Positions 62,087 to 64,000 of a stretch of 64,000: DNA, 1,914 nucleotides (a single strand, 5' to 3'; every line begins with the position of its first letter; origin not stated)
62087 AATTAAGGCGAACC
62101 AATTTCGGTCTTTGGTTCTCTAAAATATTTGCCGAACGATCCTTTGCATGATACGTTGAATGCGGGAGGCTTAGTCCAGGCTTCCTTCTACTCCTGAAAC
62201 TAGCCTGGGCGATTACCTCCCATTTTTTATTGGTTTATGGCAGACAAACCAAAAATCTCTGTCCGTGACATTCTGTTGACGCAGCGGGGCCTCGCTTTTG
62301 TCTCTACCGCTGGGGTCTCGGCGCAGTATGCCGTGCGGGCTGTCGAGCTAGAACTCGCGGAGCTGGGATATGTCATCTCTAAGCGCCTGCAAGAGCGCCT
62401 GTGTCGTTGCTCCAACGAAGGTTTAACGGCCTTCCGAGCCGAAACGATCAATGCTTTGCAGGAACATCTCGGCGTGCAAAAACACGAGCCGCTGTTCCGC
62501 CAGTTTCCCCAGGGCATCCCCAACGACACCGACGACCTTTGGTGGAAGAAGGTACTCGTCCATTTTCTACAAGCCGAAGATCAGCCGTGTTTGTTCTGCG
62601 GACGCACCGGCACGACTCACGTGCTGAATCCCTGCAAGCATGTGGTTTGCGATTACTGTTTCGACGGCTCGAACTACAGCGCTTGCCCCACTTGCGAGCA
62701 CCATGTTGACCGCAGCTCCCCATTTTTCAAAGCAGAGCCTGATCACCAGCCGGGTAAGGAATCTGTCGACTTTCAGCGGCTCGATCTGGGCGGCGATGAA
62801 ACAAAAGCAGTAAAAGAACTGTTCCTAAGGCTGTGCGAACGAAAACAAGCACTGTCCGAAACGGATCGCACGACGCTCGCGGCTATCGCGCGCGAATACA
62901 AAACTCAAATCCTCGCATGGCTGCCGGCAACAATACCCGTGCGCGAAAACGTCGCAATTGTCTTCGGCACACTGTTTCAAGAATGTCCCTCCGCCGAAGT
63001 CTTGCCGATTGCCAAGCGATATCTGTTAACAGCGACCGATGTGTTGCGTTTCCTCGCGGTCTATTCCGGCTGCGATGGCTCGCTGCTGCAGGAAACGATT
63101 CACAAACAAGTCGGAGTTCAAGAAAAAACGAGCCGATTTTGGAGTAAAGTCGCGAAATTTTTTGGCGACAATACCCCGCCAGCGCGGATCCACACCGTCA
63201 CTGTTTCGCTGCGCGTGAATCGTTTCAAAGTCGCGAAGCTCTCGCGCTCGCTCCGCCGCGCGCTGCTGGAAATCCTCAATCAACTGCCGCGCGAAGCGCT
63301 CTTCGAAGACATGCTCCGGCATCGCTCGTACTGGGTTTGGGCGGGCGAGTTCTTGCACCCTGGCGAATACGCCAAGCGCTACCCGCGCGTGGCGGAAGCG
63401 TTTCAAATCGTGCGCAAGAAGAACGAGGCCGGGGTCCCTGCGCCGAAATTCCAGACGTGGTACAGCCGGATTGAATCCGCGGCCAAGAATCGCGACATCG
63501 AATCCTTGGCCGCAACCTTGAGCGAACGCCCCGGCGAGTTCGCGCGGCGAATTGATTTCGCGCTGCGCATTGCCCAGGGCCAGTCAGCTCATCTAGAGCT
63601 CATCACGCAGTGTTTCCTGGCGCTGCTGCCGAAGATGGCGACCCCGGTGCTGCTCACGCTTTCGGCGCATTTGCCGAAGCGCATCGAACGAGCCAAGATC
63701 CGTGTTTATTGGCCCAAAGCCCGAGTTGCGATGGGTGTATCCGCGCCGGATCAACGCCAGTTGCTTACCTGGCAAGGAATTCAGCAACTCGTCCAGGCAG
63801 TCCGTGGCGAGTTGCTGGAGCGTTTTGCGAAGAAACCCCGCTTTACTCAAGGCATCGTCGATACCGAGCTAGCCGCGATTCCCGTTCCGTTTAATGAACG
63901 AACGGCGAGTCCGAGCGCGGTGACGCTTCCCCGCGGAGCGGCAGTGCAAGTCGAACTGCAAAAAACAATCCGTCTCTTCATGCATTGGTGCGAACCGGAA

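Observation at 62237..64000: A 588-codon frame missing from the ORF track encodes a bacterial protein with textbook C3HC4 RING-finger spacing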

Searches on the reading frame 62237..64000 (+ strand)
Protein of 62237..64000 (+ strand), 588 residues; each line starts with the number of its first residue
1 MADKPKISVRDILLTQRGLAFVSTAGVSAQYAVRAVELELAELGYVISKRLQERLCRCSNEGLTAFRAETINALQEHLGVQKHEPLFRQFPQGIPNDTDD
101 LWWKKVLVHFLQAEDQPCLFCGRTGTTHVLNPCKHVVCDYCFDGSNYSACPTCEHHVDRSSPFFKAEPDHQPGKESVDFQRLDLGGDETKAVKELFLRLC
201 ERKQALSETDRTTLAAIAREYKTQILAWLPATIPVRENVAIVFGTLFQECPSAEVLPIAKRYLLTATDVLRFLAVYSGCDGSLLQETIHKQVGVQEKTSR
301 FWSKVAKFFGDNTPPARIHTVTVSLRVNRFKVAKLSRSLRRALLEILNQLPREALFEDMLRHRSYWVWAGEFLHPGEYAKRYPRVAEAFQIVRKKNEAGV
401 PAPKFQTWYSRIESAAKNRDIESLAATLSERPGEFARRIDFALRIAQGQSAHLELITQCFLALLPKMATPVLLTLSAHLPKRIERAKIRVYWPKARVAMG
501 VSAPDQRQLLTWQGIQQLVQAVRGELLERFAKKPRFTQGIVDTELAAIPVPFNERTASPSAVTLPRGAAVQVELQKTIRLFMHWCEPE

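Call 4: search_protein_families(library=pfam, proteins=[window:62237-64000:+], max_evalue=1)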
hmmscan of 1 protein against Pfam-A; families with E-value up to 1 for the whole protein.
window:62237-64000:+ (588 aa): 5 families
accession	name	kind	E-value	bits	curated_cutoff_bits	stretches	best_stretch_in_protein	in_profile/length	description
PF14447.12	Prok-RING_4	-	4.5e-18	65.3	27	1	118-163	1-46/46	Prokaryotic RING finger family 4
PF13920.12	zf-C3HC4_3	-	3.3e-06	27.2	27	1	115-159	2-48/49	Zinc finger, C3HC4 type (RING finger)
PF14634.12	zf-RING_5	-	0.015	15.7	27.9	1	129-154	16-42/43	zinc-RING finger domain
PF13923.12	zf-C3HC4_2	-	0.23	11.8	27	1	126-153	10-40/40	Zinc finger, C3HC4 type (RING finger)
PF13639.12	zf-RING_2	-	0.85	10.4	27.3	0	118-153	3-43/44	Ring finger domain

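Call 5: search_protein_families(library=ncbifam, proteins=[window:62237-64000:+], max_evalue=1)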
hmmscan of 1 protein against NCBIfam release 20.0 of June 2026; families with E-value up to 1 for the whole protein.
window:62237-64000:+ (588 aa): 2 families
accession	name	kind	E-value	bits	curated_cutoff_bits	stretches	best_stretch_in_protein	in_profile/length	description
NF041916.1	RING_SCO0854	equivalog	1.7e-166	555.8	600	1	10-588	2-568/842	MXAN_6230/SCO0854 family RING domain-containing protein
NF045648.2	2X_seleno_MbdU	exception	0.00097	18.1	600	1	107-148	48-89/468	metal-binding double selenoprotein MbdU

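Call 6: search_protein_families(library=padloc, proteins=[window:62237-64000:+], max_evalue=1)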
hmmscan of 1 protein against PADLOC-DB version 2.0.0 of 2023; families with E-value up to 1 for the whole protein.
window:62237-64000:+ (588 aa): 0 families

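Call 7: find_homologous_proteins(query=window:62237-64000:+)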
Query window:62237-64000:+ (588 aa): 713 proteins with E <= 0.001 among 8000 candidates; the best 120 are listed.
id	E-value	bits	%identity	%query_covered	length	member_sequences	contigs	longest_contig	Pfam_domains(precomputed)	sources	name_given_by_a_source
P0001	0.0e+0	1345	100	100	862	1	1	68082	PF13920.13,PF14447.13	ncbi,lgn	-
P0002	3.2e-243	827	62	100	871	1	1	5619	PF13920.13,PF14447.13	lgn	-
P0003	8.3e-242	822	61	100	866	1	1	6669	PF13920.13,PF14447.13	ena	-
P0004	9.1e-240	815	61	100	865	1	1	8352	PF13920.13,PF14447.13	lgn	-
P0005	9.1e-239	812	61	100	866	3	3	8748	PF13920.13,PF14447.13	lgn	-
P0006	6.5e-235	799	59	100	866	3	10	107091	PF13920.13,PF14447.13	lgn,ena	-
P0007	3.4e-232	790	58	100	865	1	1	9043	PF13920.13,PF14447.13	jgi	jgi:hypothetical protein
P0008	1.4e-228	778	59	99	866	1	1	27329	PF13920.13,PF14447.13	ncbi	-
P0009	3.6e-226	770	60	99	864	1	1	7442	PF13920.13,PF14447.13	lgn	-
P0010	4.2e-226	770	58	100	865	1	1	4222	PF13920.13,PF14447.13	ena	-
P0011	2.8e-224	764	58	100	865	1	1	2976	PF13920.13,PF14447.13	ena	-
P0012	2.2e-223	761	57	100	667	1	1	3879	PF13920.13,PF14447.13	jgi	jgi:Prokaryotic RING finger family 4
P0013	7.6e-223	759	60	97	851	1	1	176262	PF13920.13,PF14447.13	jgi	jgi:hypothetical protein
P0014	2.9e-222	757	58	100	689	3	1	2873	PF13920.13,PF14447.13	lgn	-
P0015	1.7e-220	751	57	100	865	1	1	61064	PF13920.13,PF14447.13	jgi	jgi:hypothetical protein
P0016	4.5e-220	750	56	100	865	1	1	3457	PF13920.13,PF14447.13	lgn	-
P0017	3.3e-218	744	57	99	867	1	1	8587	PF14447.13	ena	-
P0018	2.2e-217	741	57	99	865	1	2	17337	PF13920.13,PF14447.13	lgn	-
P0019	2.6e-217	741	58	99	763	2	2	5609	PF13920.13,PF14447.13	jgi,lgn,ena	-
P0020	2.8e-217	741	57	100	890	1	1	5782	PF13920.13,PF14447.13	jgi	jgi:hypothetical protein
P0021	3.9e-217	740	58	99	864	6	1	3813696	PF14447.13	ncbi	-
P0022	2.5e-216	738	57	100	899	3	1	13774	PF13920.13,PF14447.13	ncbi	-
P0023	4.1e-216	737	56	100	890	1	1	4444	PF13920.13,PF14447.13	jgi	jgi:hypothetical protein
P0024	1.2e-215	735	57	100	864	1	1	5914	PF13920.13,PF14447.13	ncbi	-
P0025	1.3e-215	735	59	94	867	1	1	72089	PF14447.13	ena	-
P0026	1.4e-215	735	56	100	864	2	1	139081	PF13920.13,PF14447.13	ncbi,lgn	-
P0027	1.8e-214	732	57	99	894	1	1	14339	PF13920.13,PF14447.13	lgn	-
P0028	2.8e-214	731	59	97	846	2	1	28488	PF13920.13,PF14447.13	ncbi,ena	-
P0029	6.7e-213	726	57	100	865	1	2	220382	PF13920.13,PF14447.13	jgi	jgi:hypothetical protein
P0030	7.4e-213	726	55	99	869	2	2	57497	PF13920.13,PF14447.13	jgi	jgi:hypothetical protein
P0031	9.6e-213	726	57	99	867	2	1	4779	PF13920.13,PF14447.13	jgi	-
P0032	1.7e-212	725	56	100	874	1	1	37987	PF14447.13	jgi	jgi:hypothetical protein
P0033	1.6e-211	722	56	100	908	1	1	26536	PF13920.13,PF14447.13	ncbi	-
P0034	1.6e-211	722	57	99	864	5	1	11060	PF14447.13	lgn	-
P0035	2.5e-211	721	56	99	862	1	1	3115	PF14447.13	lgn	-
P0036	7.2e-211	720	55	100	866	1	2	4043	PF13920.13,PF14447.13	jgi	jgi:hypothetical protein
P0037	7.5e-211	720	56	100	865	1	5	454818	PF13920.13,PF14447.13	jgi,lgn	jgi:hypothetical protein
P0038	1.0e-210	719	56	100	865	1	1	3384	PF13920.13,PF14447.13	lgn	-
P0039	4.1e-210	717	56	100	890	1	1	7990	PF13920.13,PF14447.13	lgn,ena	-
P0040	4.6e-210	717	57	98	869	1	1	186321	PF13920.13,PF14447.13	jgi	jgi:hypothetical protein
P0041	5.2e-209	714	55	99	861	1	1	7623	PF13920.13,PF14447.13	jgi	jgi:hypothetical protein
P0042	1.4e-208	712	55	99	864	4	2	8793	PF13920.13,PF14447.13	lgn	-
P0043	3.2e-208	711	60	54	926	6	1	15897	PF13920.13,PF14447.13,PF11737.14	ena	-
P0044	3.7e-208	711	55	100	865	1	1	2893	PF14447.13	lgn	-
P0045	4.8e-208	710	56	100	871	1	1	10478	PF13920.13,PF14447.13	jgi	-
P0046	9.4e-208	709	55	99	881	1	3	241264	PF13920.13,PF14447.13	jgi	jgi:hypothetical protein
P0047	1.0e-206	706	55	99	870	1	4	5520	PF13920.13,PF14447.13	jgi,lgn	-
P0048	6.1e-206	703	57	94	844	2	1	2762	PF13920.13,PF14447.13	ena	-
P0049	6.6e-206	703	56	99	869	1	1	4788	PF13920.13,PF14447.13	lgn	-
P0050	7.5e-206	703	55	99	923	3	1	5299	PF14447.13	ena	-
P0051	1.3e-205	702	54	100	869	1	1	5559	PF13920.13,PF14447.13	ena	-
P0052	1.4e-205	702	55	99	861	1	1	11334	PF14447.13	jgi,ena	-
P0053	1.9e-205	702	55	100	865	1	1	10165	PF13920.13,PF14447.13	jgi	jgi:hypothetical protein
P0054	2.1e-205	702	53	100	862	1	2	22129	PF13920.13,PF14447.13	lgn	-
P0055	4.4e-205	701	56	100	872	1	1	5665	PF13920.13,PF14447.13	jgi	jgi:hypothetical protein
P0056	5.2e-205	700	58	95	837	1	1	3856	PF13920.13,PF14447.13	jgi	jgi:hypothetical protein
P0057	3.7e-204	698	55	100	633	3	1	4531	PF13920.13,PF14447.13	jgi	jgi:hypothetical protein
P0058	4.2e-204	697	55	99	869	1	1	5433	PF14447.13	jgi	jgi:hypothetical protein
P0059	4.3e-204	697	55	99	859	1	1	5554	PF13920.13,PF14447.13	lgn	-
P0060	7.5e-204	697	54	100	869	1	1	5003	PF13920.13,PF14447.13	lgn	-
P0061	1.8e-203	695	56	98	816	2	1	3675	PF13920.13,PF14447.13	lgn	-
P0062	2.2e-203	695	54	100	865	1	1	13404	PF13920.13,PF14447.13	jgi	jgi:hypothetical protein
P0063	2.8e-203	695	56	99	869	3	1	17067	PF13920.13,PF14447.13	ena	-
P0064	4.0e-203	694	55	99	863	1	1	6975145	PF13920.13,PF14447.13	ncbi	ncbi:MXAN_6230/SCO0854 family RING domain-containing protein [Nannocystaceae bacterium ST9]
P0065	4.1e-203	694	55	99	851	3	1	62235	PF13920.13,PF14447.13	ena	-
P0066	4.9e-203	694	54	100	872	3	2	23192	PF13920.13,PF14447.13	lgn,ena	-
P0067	5.4e-203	694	54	100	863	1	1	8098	PF13920.13,PF14447.13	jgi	jgi:hypothetical protein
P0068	9.9e-203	693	59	89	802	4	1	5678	PF13920.13,PF14447.13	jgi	jgi:hypothetical protein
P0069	1.6e-202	692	57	99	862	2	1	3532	PF13920.13,PF14447.13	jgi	-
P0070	2.8e-202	691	53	100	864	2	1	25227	PF13920.13,PF14447.13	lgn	-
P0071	1.1e-201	689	54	99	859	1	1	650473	PF13920.13,PF14447.13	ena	-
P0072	2.5e-201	688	54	100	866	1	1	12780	PF13920.13,PF14447.13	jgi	jgi:hypothetical protein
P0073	4.7e-201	687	59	90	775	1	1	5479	PF14447.13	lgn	-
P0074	3.8e-200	684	54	100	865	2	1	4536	PF14447.13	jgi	jgi:hypothetical protein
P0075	5.0e-200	684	59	89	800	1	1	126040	PF13920.13,PF14447.13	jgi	jgi:hypothetical protein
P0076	5.6e-200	684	52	99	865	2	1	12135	PF14447.13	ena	-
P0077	8.1e-200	683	54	100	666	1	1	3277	PF13920.13,PF14447.13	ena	-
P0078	1.5e-199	682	55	100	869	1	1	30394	PF13920.13,PF14447.13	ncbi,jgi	ncbi:MAG TPA: MXAN_6230/SCO0854 family RING domain-containing protein [Polyangia bacterium]|jgi:hypo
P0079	1.9e-199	682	54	100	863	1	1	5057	PF13920.13,PF14447.13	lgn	-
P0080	3.2e-199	681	55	100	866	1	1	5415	PF13920.13,PF14447.13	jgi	jgi:hypothetical protein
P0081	4.4e-199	681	53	100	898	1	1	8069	PF13920.13,PF14447.13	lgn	-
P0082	5.0e-199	681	54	99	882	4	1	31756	PF13920.13,PF14447.13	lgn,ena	-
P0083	1.1e-198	679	56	100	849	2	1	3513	PF14447.13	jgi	jgi:hypothetical protein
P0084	1.8e-198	679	56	95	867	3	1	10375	PF13920.13,PF14447.13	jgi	-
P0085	2.9e-198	678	55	100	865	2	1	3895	PF13920.13,PF14447.13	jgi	jgi:hypothetical protein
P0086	5.1e-198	677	53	99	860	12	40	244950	PF14447.13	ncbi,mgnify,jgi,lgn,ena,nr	ncbi:MAG TPA: hypothetical protein PKL73_02530 [Polyangiaceae bacterium]|mgnify:CR=1 FL=1|jgi:hypoth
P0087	8.0e-198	677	54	100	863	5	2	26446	PF13920.13,PF14447.13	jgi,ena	-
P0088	9.6e-198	676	53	100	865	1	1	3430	PF13920.13,PF14447.13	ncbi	-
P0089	1.3e-197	676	53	100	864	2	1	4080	PF14447.13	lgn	-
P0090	2.0e-197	675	54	99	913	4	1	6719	PF14447.13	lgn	-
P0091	7.8e-197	673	54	99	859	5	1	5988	PF14447.13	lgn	-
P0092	3.1e-196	671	53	100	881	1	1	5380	PF13920.13,PF14447.13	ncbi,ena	-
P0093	4.5e-196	671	54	100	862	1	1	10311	PF13920.13,PF14447.13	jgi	jgi:hypothetical protein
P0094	5.1e-196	671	52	100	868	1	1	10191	PF13920.13,PF14447.13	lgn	-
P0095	7.9e-196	670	53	100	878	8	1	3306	PF13920.13,PF14447.13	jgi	jgi:hypothetical protein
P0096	1.9e-195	669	54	97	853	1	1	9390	PF13920.13,PF14447.13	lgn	-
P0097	3.0e-195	668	53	99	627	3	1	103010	PF13920.13,PF14447.13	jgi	jgi:hypothetical protein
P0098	3.6e-195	668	53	98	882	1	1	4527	PF13920.13,PF14447.13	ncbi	-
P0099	4.4e-195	668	56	95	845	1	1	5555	PF13920.13,PF14447.13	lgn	-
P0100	7.0e-194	664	53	100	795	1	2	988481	PF14447.13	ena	-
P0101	9.9e-194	663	53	98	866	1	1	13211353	PF13920.13,PF14447.13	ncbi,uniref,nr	ncbi:hypothetical protein JY651_05860 [Pyxidicoccus parkwayensis]|uniref:RING-type domain-containing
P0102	1.2e-193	663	55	94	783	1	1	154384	PF13920.13,PF14447.13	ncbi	-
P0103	1.9e-193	662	53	98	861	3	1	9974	PF13920.13,PF14447.13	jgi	jgi:hypothetical protein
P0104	3.7e-193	661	58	86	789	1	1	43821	PF13920.13,PF14447.13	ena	-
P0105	3.9e-193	661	52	99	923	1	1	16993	PF13920.13,PF14447.13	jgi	jgi:hypothetical protein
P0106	5.1e-192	657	53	98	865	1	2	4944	PF14447.13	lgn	-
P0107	6.8e-192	657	53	99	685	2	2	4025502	PF13920.13,PF14447.13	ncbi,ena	-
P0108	8.4e-192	657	52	98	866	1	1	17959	PF13920.13,PF14447.13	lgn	-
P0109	1.0e-191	656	53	100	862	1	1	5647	PF14447.13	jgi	-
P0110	1.5e-191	656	53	99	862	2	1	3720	PF13920.13,PF14447.13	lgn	-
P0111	1.8e-191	656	52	99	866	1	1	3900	PF13920.13,PF14447.13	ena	-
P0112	3.2e-191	655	52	99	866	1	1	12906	PF14447.13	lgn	-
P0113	3.2e-191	655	54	96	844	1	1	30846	PF13920.13,PF14447.13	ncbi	-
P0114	4.0e-191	654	52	99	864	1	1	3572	PF14447.13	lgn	-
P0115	1.4e-190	653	54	99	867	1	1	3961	PF13920.13,PF14447.13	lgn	-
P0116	1.4e-190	653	55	94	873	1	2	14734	PF13920.13,PF14447.13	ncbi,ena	-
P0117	1.5e-190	653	53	99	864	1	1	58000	PF13920.13,PF14447.13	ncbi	-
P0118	1.7e-190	652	53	98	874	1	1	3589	PF13920.13,PF14447.13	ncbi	-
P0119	2.5e-190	652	50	98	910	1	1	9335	PF13920.13,PF14447.13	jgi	jgi:hypothetical protein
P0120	1.1e-189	650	52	98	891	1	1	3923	PF13920.13,PF14447.13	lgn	-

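Call 9: find_encoding_contigs(protein=P0001, flank=10000, max_places=4)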
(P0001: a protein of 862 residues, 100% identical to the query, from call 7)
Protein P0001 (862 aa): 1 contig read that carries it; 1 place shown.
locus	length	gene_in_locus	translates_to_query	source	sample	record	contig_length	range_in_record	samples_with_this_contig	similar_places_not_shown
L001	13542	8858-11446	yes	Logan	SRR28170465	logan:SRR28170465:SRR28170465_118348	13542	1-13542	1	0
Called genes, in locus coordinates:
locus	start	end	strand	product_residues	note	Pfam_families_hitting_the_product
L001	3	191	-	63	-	?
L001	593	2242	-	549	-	PF07992:Pyr_redox_2, PF00070:Pyr_redox, PF02852:Pyr_redox_dim, PF00581:Rhodanese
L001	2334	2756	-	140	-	PF01894:YjbQ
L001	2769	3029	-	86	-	-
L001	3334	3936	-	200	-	PF05724:TPMT, PF01209:Ubie_methyltran, PF13489:Methyltransf_23, PF02353:CMAS, PF13649:Methyltransf_25, PF13847:Methyltransf_31, PF08241:Methyltransf_11, PF08242:Methyltransf_12, +2 more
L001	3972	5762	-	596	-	PF20154:LNT_N, PF00795:CN_hydrolase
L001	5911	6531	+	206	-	PF02545:Maf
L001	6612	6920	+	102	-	PF09907:HigB_toxin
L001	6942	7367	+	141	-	PF01381:HTH_3, PF12844:HTH_19 (faint), PF13560:HTH_31 (weak)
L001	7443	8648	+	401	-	PF00557:Peptidase_M24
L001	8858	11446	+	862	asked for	PF13920:zf-C3HC4_3 (weak), PF14447:Prok-RING_4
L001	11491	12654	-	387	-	-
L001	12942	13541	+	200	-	?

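Call 11: search_protein_families(library=pfam, proteins=[P0001, L001:11491-12654:-, L001:12942-13541:+], max_evalue=1)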
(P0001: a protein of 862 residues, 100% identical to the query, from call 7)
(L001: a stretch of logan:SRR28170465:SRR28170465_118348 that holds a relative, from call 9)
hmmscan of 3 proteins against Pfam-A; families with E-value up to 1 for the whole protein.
P0001 (862 aa): 4 families
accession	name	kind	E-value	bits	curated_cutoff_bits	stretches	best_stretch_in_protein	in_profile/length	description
PF14447.12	Prok-RING_4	-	7e-18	64.7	27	1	118-163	1-46/46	Prokaryotic RING finger family 4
PF13920.12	zf-C3HC4_3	-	4.6e-06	26.8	27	1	115-159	2-48/49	Zinc finger, C3HC4 type (RING finger)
PF14634.12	zf-RING_5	-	0.026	14.9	27.9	1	129-154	16-42/43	zinc-RING finger domain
PF13923.12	zf-C3HC4_2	-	0.35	11.2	27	1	127-153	12-40/40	Zinc finger, C3HC4 type (RING finger)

L001:11491-12654:- (387 aa): 2 families
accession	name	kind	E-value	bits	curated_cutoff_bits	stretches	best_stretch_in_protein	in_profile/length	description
PF03629.24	SASA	-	0.058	13.4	24.8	1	178-221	76-116/226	Carbohydrate esterase, sialic acid-specific acetylesterase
PF00657.28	Lipase_GDSL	-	0.064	13.8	23.6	1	245-370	143-208/208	GDSL-like Lipase/Acylhydrolase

L001:12942-13541:+ (200 aa): 2 families
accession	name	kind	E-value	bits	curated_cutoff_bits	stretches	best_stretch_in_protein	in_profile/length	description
PF02543.21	Carbam_trans_N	-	2.2e-56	192.2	24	1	5-200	3-207/346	Carbamoyltransferase N-terminus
PF00814.31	TsaD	-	0.062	13.4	24.8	0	45-70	35-60/264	tRNA N6-adenosine threonylcarbamoyltransferase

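Call 12: search_protein_families(library=ncbifam, proteins=[P0001, L001:11491-12654:-, L001:12942-13541:+], max_evalue=0.1)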
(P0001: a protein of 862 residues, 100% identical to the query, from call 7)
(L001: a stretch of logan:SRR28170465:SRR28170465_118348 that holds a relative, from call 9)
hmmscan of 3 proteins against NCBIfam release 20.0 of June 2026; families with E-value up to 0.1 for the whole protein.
P0001 (862 aa): 2 families
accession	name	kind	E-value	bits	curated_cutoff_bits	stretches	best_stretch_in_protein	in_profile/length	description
NF041916.1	RING_SCO0854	equivalog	2.4e-260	866.3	600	1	10-861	2-842/842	MXAN_6230/SCO0854 family RING domain-containing protein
NF045648.2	2X_seleno_MbdU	exception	0.0012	17.8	600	1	107-148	48-89/468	metal-binding double selenoprotein MbdU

L001:11491-12654:- (387 aa): 0 families

L001:12942-13541:+ (200 aa): 1 family
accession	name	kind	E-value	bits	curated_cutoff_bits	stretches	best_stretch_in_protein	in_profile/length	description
TIGR00143.1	hypF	equivalog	0.0056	14.9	466.1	1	107-161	454-511/741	carbamoyltransferase HypF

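Call 13: search_solved_structures(query=P0001, max_evalue=1, show_alignments=2)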
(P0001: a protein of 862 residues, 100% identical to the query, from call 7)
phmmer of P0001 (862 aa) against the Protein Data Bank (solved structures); distinct sequences matched with E-value up to 1: 4.
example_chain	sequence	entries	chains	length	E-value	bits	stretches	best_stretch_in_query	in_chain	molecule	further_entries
4auq_B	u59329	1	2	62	0.13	13.5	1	113-157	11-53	BACULOVIRAL IAP REPEAT-CONTAINING PROTEIN 7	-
2ea5_A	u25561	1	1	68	0.21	12.9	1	114-160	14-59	Cell growth regulator with RING finger domain protein 1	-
2d8t_A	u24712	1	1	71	0.48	11.7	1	117-158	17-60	RING finger protein 146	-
2xeu_A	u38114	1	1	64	0.94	10.7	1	125-159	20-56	RING FINGER PROTEIN 4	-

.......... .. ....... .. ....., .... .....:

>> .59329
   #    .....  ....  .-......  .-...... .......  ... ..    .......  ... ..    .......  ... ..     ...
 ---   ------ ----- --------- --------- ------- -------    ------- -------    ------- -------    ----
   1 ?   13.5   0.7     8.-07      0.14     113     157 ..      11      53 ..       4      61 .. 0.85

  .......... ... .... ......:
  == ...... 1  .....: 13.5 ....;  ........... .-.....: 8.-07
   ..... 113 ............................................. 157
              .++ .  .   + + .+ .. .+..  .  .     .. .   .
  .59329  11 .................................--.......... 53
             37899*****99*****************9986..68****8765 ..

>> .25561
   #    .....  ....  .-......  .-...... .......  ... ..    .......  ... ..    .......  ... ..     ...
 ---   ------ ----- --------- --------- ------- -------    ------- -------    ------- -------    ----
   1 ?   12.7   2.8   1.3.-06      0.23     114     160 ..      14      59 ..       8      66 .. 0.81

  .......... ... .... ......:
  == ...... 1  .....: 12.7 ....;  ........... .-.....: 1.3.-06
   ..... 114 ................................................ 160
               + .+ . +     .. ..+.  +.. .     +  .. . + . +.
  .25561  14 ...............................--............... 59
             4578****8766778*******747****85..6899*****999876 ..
